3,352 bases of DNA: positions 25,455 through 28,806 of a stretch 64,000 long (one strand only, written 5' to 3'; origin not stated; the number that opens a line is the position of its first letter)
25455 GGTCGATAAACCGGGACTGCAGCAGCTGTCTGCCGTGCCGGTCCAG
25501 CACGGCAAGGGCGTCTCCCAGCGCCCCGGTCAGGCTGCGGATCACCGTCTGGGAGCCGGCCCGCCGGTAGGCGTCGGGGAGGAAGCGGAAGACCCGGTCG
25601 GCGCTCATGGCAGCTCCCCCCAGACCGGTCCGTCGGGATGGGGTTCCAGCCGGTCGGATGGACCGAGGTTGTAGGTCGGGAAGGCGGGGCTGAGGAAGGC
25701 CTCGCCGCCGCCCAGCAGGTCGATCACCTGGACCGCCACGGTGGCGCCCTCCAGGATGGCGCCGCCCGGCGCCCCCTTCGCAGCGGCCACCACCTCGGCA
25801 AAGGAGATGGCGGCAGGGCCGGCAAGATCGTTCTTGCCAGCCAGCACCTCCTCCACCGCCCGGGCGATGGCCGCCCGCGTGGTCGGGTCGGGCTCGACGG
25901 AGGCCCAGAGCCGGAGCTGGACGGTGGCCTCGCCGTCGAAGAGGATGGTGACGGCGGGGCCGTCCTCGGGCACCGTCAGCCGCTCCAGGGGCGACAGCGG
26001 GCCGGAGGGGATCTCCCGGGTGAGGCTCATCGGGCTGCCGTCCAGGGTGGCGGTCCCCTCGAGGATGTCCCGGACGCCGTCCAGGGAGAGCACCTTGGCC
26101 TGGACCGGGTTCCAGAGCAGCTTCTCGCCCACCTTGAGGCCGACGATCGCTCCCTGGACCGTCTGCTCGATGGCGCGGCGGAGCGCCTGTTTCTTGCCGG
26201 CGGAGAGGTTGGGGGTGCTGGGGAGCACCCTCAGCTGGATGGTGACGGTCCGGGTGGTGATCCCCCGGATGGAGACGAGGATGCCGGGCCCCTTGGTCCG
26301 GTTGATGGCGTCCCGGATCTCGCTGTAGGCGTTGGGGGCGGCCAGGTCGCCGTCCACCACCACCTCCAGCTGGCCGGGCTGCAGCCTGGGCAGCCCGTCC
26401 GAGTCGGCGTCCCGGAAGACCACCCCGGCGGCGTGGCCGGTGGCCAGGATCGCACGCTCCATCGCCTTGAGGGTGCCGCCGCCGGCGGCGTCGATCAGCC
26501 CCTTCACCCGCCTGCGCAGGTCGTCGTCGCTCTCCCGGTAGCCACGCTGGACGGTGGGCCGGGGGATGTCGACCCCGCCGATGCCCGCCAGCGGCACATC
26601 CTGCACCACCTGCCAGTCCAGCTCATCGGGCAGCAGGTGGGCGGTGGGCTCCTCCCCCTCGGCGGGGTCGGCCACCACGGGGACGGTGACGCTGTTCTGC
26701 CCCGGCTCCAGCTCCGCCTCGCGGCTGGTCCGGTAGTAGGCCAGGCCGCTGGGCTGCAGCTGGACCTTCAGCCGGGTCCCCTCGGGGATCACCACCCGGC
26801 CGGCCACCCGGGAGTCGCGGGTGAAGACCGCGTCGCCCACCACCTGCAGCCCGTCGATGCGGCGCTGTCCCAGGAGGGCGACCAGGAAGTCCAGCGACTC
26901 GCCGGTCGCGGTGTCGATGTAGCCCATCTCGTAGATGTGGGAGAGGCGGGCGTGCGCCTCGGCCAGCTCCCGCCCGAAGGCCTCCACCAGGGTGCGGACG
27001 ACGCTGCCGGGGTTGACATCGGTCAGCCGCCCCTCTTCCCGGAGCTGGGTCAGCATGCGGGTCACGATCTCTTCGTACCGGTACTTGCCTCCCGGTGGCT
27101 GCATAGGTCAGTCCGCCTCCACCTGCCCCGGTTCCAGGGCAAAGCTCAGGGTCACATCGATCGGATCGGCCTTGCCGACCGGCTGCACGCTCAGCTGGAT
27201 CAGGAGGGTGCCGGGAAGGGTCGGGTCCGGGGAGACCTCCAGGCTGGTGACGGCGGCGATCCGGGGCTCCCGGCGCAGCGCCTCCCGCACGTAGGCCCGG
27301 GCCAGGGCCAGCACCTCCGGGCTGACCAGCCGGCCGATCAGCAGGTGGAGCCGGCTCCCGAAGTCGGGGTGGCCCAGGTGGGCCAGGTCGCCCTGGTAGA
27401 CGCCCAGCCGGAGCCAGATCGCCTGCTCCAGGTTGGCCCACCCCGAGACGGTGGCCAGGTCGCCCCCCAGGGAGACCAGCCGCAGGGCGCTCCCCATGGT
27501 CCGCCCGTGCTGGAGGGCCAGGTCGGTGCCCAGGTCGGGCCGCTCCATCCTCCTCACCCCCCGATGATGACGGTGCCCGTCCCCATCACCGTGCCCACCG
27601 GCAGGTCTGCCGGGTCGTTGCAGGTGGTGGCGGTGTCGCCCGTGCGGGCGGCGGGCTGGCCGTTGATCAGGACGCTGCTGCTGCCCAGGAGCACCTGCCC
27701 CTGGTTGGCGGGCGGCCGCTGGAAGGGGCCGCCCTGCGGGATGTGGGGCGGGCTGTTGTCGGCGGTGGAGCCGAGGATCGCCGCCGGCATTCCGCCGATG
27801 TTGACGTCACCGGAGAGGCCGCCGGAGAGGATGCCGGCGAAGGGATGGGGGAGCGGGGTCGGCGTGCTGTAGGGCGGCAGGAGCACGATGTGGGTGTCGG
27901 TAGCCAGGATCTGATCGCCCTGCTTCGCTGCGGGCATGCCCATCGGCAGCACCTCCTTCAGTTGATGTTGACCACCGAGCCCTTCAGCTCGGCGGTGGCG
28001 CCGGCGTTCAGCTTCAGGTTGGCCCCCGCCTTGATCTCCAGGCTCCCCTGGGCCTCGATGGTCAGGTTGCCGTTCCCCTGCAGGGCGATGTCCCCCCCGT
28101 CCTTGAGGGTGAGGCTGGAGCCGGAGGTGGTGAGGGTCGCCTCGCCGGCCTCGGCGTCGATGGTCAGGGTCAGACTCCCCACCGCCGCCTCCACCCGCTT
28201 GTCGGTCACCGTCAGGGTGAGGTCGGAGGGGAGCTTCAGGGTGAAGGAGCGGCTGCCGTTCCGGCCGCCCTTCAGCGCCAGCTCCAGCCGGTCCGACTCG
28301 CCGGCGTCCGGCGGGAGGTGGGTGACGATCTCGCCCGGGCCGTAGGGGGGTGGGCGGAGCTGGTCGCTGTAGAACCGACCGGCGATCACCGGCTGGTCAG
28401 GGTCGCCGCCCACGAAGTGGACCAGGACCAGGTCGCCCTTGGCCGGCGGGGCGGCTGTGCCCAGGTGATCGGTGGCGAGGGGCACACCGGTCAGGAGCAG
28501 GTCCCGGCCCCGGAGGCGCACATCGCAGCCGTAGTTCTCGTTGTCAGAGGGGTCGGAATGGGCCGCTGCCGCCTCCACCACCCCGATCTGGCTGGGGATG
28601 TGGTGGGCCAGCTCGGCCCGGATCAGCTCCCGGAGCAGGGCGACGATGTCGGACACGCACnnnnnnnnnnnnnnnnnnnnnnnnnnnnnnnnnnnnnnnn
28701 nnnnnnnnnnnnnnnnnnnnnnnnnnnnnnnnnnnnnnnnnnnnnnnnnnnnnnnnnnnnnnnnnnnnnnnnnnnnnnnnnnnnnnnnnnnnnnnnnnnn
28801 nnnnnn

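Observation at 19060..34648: Stand-alone contractile tail-like locus (tailocin/eCIS-like) with a PAAR tip but no head, lysis, ATPase or LysM genes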

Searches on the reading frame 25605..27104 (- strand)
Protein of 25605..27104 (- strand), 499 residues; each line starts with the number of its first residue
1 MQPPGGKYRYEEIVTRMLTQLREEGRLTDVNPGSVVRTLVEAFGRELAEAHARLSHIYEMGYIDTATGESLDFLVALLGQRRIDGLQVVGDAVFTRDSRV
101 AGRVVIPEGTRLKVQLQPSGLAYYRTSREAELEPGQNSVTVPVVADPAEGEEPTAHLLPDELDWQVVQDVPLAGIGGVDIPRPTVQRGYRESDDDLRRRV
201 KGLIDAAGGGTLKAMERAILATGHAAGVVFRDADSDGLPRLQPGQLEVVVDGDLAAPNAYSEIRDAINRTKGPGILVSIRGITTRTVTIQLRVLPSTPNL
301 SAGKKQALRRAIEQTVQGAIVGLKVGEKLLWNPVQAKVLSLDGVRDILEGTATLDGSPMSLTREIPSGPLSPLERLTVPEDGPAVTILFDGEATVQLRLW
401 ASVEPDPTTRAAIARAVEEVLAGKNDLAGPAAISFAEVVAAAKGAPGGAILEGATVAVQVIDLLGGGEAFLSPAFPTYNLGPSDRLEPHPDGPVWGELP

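Call 5: search_protein_families(library=pfam, max_evalue=0.01, proteins=[window:25605-27104:-])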
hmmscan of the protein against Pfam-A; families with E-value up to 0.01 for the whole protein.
window:25605-27104:- (499 aa): 1 family
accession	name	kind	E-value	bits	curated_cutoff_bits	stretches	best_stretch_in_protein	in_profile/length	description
PF04865.19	Baseplate_J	-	1.8e-06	27.9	21.1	1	68-318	2-239/255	Baseplate J-like protein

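Call 11: search_protein_families(library=ncbifam, max_evalue=0.01, proteins=[window:25605-27104:-])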
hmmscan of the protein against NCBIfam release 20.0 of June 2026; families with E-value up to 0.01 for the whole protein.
window:25605-27104:- (499 aa): 0 families

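Call 32: find_related_loci(query=A2, collection=genome_contigs, flank=10000)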
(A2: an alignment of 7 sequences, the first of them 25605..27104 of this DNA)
Query A2 (499 aa) in genome_contigs; peptide patterns used: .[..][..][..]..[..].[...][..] (x = any residue, [..] = any of these).
75 stretches matched a pattern; 54 encode a relative of the query (tblastn E <= 1e-3); 54 distinct loci.
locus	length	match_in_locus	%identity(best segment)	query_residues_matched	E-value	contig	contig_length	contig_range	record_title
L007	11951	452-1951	76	1-499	0e+0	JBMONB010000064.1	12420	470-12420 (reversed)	MAG: Bacillota bacterium isolate Betzabe_MAG065 MAG065_64, whole genome shotgun sequence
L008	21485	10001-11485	75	1-499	0e+0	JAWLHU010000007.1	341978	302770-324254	MAG: Symbiobacteriaceae bacterium isolate 30dZY2.bin.8 NODE_67_length_341978_cov_38.855835, whole genome shotgun sequenc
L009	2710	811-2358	55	1-499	2e-167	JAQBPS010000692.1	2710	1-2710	MAG: Bacillota bacterium isolate RYN_353 scaffold_755023, whole genome shotgun sequence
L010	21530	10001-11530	47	1-495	7e-131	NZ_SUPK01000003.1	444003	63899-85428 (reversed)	Cohnella pontilimi strain CAU 1483 contig3, whole genome shotgun sequence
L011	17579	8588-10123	44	1-496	2e-113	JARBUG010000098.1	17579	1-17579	MAG: Symbiobacteriaceae bacterium isolate L_E1_T20_C_bin.52 scaffold_4144, whole genome shotgun sequence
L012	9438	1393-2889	38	3-494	4e-83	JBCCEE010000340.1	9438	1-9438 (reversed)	MAG: Acidobacteriota bacterium isolate P01_B01_bin.10 k141_939085_length_9438_cov_18.9574, whole genome shotgun sequence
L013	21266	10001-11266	38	3-421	6e-70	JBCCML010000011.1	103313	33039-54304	MAG: Pseudomonadota bacterium isolate P01_C01_bin.51 k141_1054336_length_103313_cov_53.4495, whole genome shotgun sequen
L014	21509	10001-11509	34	1-480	4e-68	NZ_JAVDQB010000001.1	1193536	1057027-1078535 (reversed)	Roseobacter sp. N2S Ga0394252_01, whole genome shotgun sequence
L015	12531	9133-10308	38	1-390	7e-66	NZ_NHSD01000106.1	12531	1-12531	Rhodobaculum claviforme strain LMG 28126 scaffold0106, whole genome shotgun sequence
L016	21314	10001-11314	35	1-426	7e-66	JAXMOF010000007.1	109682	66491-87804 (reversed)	MAG: Amylibacter sp. isolate EC_MBin.43 ECX_283CoAssmbCtg, whole genome shotgun sequence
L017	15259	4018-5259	35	1-409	6e-58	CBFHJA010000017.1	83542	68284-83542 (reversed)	MAG: uncultured Aliishimia sp. isolate AGTU_285_bin_16_strict genome assembly, contig: AGTU_285_bin_16_strict_c17, whole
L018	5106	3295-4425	37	1-371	1e-56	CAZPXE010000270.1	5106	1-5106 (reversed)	MAG TPA_asm: uncultured Rhodobacterales bacterium isolate SRP065251_co2_36 genome assembly, contig: NODE_17601_length_51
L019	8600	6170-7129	31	1-335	4e-33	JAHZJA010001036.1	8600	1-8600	MAG: Deltaproteobacteria bacterium isolate P_S1_bin.18 k141_1157645, whole genome shotgun sequence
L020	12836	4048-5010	32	21-348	9e-36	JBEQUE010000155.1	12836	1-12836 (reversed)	MAG: Acidobacteriota bacterium isolate MAG_Dt_02 k247_290712, whole genome shotgun sequence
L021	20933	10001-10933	32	29-357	3e-30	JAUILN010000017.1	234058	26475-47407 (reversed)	MAG: bacterium isolate Co_bin.47 NODE_553_length_234058_cov_13.305509, whole genome shotgun sequence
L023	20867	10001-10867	31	27-328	3e-29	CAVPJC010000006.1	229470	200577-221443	MAG: uncultured Chloroflexia bacterium isolate MFD00032.bin.2.147 genome assembly, contig: contig_127519, whole genome s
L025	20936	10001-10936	32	4-327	2e-28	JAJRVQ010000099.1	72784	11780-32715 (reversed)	MAG: Acidobacteria bacterium isolate Dive96_bin10.49 k141_2749108, whole genome shotgun sequence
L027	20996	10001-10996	31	10-347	4e-28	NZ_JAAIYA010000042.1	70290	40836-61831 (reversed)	Pyxidicoccus caerfyrddinensis strain CA032A NODE_42_length_70290_cov_20.9733, whole genome shotgun sequence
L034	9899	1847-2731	31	21-326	2e-26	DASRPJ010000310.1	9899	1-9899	MAG TPA_asm: Thermoanaerobaculia bacterium isolate SMAG_U10292 k141_2192571, whole genome shotgun sequence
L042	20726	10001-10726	32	27-279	3e-22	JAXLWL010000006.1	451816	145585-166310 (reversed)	MAG: Anaerolineae bacterium isolate STL-CHL22 C3.160.fa-6, whole genome shotgun sequence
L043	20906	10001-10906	30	27-347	3e-22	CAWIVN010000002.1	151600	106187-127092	MAG: uncultured Chloroflexia bacterium isolate MFD02979.bin.1.149 genome assembly, contig: contig_107192, whole genome s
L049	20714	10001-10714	34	27-275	4e-26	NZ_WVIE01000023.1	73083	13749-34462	Myxacorys almedinensis A NODE_23_length_73083_cov_12.954908, whole genome shotgun sequence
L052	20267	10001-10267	40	27-110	8e-14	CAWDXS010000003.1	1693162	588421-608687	MAG: Candidatus Bathyarchaeota archaeon isolate MFD04408.bin.1.32 genome assembly, contig: contig_23657, whole genome sh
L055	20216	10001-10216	43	27-98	1e-11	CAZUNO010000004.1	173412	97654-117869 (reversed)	MAG TPA_asm: Candidatus Hadarchaeota archaeon isolate SRP141376_co1_11 genome assembly, contig: NODE_141_length_173412_c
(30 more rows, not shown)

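Call 69: search_dna_similar(query=window:25605-27104:-, collection=phages, mode=protein, max_rows=10, max_evalue=0.01)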
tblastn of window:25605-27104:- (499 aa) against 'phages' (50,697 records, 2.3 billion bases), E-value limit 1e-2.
Records with a match: 76; places in all: 76; records where one place covers at least 80% of the query: 0.
Best place of each record, by identity: <60% 76.
By first word of the organism name: Halorubrum 33; Haloarcula 11; Pseudomonas 5; Bacillus 4; Natrialba 4; Mycobacterium 3; Thermus 2; Halobacterium 2; Lysinibacillus 2; Halophage 2; and 7 more.
By host as written in the record: Halorubrum sp. 18; Haloarcula californiae 7; Halorubrum sodomense 5; Halorubrum coriense 5; - 5; Haloarcula japonica 4; Mycobacterium smegmatis mc#155 3; Bacillus cereus 2; and 20 more.
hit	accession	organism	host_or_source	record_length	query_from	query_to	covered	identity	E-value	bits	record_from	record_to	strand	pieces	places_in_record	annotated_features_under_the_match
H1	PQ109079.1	Thermus phage Cumys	Thermus thermophilus HB8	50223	29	347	64%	26.7%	1e-4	50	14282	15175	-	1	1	baseplate wedge subunit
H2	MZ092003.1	Paenibacillus phage Pd_22F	Paenibacillus dendritiformis PB22F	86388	7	363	72%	22.9%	6e-4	49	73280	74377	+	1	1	baseplate J protein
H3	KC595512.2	Bacillus phage JL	Bacillus cereus BGSC 6E1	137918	11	365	71%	20.9%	8e-3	45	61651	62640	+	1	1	baseplate J family protein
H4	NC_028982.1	Bacillus phage JL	Bacillus cereus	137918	11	365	71%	20.9%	8e-3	45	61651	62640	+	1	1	baseplate J-like protein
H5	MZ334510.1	Halorubrum phage HRTV-13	Halorubrum sp.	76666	34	272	48%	30.6%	9e-9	64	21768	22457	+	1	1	baseplate J-like protein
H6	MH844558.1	Exiguobacterium phage vB_EauM-23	Exiguobacterium aurantiacum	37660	10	253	49%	29.7%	8e-7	58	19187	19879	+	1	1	hypothetical protein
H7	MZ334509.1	Haloarcula virus HJTV-1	Haloarcula japonica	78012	34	272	48%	29.9%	5e-9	65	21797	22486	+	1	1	baseplate J-like protein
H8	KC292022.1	Halorubrum tailed phage 5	Halorubrum sp. s5a-3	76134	34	272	48%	29.8%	4e-9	66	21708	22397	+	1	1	30: baseplate J-like protein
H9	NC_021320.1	Halorubrum tailed phage 5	Halorubrum sp. s5a-3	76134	34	272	48%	29.8%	4e-9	66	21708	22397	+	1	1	30: baseplate wedge subunit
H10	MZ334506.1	Halorubrum virus HRTV-16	Halorubrum sp.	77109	34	272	48%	29.1%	3e-9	66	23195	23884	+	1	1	baseplate J-like protein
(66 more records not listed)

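Call 87: search_protein_families(library=pfam, max_evalue=0.01, proteins=[L043:11280-11867:+, L023:11264-12955:+, L055:11274-12188:+, L052:11275-12186:+, L025:11355-12900:+, L020:5330-6900:+, L049:11268-12800:+, L042:11280-12800:+, L027:11512-12876:+, L034:3141-4700:+])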
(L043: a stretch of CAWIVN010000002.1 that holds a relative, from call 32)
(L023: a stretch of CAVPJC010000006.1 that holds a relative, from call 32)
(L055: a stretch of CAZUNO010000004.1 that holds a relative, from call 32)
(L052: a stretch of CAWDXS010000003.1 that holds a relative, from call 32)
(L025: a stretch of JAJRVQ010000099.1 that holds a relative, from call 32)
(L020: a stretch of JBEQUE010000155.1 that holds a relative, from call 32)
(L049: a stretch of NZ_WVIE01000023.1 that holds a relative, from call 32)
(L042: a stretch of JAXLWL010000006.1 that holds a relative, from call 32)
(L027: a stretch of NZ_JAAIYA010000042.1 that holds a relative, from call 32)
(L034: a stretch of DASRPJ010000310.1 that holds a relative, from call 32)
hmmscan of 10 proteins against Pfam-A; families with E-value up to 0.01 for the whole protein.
L043:11280-11867:+ (196 aa): 0 families

L023:11264-12955:+ (564 aa): 0 families

L055:11274-12188:+ (305 aa): 1 family
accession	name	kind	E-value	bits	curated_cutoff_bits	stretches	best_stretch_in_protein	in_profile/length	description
PF09684.15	Tail_P2_I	-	0.00017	21.9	20.6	1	51-144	32-125/139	Phage tail protein (Tail_P2_I)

L052:11275-12186:+ (304 aa): 2 families
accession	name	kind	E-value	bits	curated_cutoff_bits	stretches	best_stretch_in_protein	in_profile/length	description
PF22768.1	SPP1_Dit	-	0.00061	20.4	25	1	149-210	5-68/97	Siphovirus-type tail component, C-terminal domain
PF10076.14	Phage_Mu_Gp48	-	0.0062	16.8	37.4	0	11-134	6-110/150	Bacteriophage Mu-like, Gp48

L025:11355-12900:+ (515 aa): 1 family
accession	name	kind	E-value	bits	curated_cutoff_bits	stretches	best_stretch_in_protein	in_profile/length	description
PF07196.18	Flagellin_IN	-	2.2e-05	25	22.7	0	448-482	16-53/55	Flagellin hook IN motif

L020:5330-6900:+ (523 aa): 0 families

L049:11268-12800:+ (511 aa): 0 families

L042:11280-12800:+ (507 aa): 1 family
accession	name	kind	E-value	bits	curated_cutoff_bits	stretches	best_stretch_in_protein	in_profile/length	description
PF22791.1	DUF7011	-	0.0021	17.8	27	0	223-235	31-43/48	Domain of unknown function (DUF7011)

L027:11512-12876:+ (455 aa): 0 families

L034:3141-4700:+ (520 aa): 0 families

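Call 99: search_protein_families(library=pfam, max_evalue=0.001, proteins=[L014:18457-18912:-, L014:19088-19480:+, L014:19416-21008:+, L014:1183-2037:-, L014:294-1283:+, L014:270-791:-, L014:16748-18394:+, L014:15692-16741:+, L014:13989-15689:+])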
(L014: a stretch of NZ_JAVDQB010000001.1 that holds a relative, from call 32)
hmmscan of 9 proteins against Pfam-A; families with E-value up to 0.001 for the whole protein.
L014:18457-18912:- (151 aa): 8 families
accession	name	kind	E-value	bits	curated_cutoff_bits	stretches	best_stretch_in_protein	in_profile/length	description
PF01047.28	MarR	-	3.8e-13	49.5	24.6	1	41-97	1-57/59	MarR family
PF12802.13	MarR_2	-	7.9e-12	45.6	27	1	40-98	2-61/61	MarR family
PF25212.1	HVO_A0114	-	3.5e-07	30.4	27.6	1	37-94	16-73/84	HVO_A0114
PF09339.16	HTH_IclR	-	6.2e-07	29.5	22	1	47-90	7-51/52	IclR helix-turn-helix domain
PF22381.2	Staph_reg_Sar_Rot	-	6.5e-07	29.8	27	1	34-107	5-78/85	Transcriptional regulator SarA/Rot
PF01978.25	TrmB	-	3.1e-06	27.4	25.6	1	36-93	1-58/68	Sugar-specific transcriptional regulator TrmB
PF13463.12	HTH_27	-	1.1e-05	26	22.2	1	41-106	1-67/68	Winged helix DNA-binding domain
PF25213.1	HVO_A0261_N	-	0.0002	21.6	35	1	43-92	11-59/86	HVO_A0261 N-terminal domain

L014:19088-19480:+ (130 aa): 1 family
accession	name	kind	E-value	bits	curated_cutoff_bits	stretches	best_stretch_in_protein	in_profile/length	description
PF02962.20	CHMI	-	8.4e-41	139.7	26.5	1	2-124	1-123/124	5-carboxymethyl-2-hydroxymuconate isomerase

L014:19416-21008:+ (530 aa): 1 family
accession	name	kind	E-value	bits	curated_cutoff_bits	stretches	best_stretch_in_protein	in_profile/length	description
PF00171.27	Aldedh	-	1.1e-173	578.5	23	1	60-516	5-461/461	Aldehyde dehydrogenase family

L014:1183-2037:- (284 aa): 2 families
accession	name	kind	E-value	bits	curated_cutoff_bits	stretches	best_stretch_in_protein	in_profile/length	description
PF01614.24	IclR_C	-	9.3e-10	38.8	24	1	99-257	18-173/174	Bacterial transcriptional regulator IclR C-terminal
PF09339.16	HTH_IclR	-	0.00022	21.4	22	1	19-66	4-51/52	IclR helix-turn-helix domain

L014:294-1283:+ (329 aa): 1 family
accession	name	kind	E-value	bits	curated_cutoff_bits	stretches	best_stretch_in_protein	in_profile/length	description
PF00892.27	EamA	-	2.9e-20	73.4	28.2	2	176-307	2-133/135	EamA-like transporter family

L014:270-791:- (173 aa): 0 families

L014:16748-18394:+ (548 aa): 0 families

L014:15692-16741:+ (350 aa): 0 families

L014:13989-15689:+ (567 aa): 0 families

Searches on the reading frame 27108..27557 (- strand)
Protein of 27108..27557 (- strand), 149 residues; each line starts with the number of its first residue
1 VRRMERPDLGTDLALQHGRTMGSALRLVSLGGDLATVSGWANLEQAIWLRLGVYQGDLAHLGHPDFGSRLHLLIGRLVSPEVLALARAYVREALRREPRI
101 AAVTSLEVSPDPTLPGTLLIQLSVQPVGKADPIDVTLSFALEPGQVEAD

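Call 5: search_protein_families(library=pfam, max_evalue=0.01, proteins=[window:27108-27557:-])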
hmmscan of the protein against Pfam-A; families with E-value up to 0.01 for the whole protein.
window:27108-27557:- (149 aa): 3 families
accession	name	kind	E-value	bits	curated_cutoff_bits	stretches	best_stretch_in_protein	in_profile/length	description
PF07409.17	GP46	-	5.8e-05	23.4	28.6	1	56-124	33-94/101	Phage protein GP46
PF04965.19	GPW_gp25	-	0.0001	22.4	27.2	1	62-124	24-89/96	Baseplate wedge protein gp25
PF10934.14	Sheath_initiator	-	0.002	18.6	32.9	1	32-109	15-92/104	Contractile injection system sheath initiator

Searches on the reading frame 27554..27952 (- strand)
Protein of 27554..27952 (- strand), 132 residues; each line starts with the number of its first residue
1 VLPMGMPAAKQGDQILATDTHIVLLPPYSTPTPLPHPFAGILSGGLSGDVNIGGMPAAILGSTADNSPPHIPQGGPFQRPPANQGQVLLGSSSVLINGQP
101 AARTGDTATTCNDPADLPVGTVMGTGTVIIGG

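Call 5: search_protein_families(library=pfam, max_evalue=0.01, proteins=[window:27554-27952:-])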
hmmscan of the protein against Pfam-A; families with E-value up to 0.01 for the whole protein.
window:27554-27952:- (132 aa): 1 family
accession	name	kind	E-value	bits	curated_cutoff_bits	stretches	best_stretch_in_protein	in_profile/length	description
PF05488.18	PAAR_motif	-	1.2e-11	45.1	27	1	81-132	5-52/70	PAAR motif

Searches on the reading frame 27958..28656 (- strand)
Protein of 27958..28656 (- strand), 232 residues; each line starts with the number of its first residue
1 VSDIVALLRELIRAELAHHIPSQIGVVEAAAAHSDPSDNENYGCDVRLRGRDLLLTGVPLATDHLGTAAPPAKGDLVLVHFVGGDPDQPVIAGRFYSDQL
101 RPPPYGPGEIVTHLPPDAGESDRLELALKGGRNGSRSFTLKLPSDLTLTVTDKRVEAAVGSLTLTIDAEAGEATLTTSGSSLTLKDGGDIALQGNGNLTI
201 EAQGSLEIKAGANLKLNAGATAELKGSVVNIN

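Call 4: search_protein_families(library=pfam, max_evalue=0.01, proteins=[window:27958-28656:-])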
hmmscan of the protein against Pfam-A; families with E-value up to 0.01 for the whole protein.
window:27958-28656:- (232 aa): 2 families
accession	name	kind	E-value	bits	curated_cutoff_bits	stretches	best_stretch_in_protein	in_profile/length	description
PF04717.18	Phage_base_V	-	1.8e-06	28.7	23.8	1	58-96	37-75/75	Type VI secretion system/phage-baseplate injector OB domain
PF20093.5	DUF6484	-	0.0017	19.5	27.6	1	57-94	31-60/61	Domain of unknown function (DUF6484)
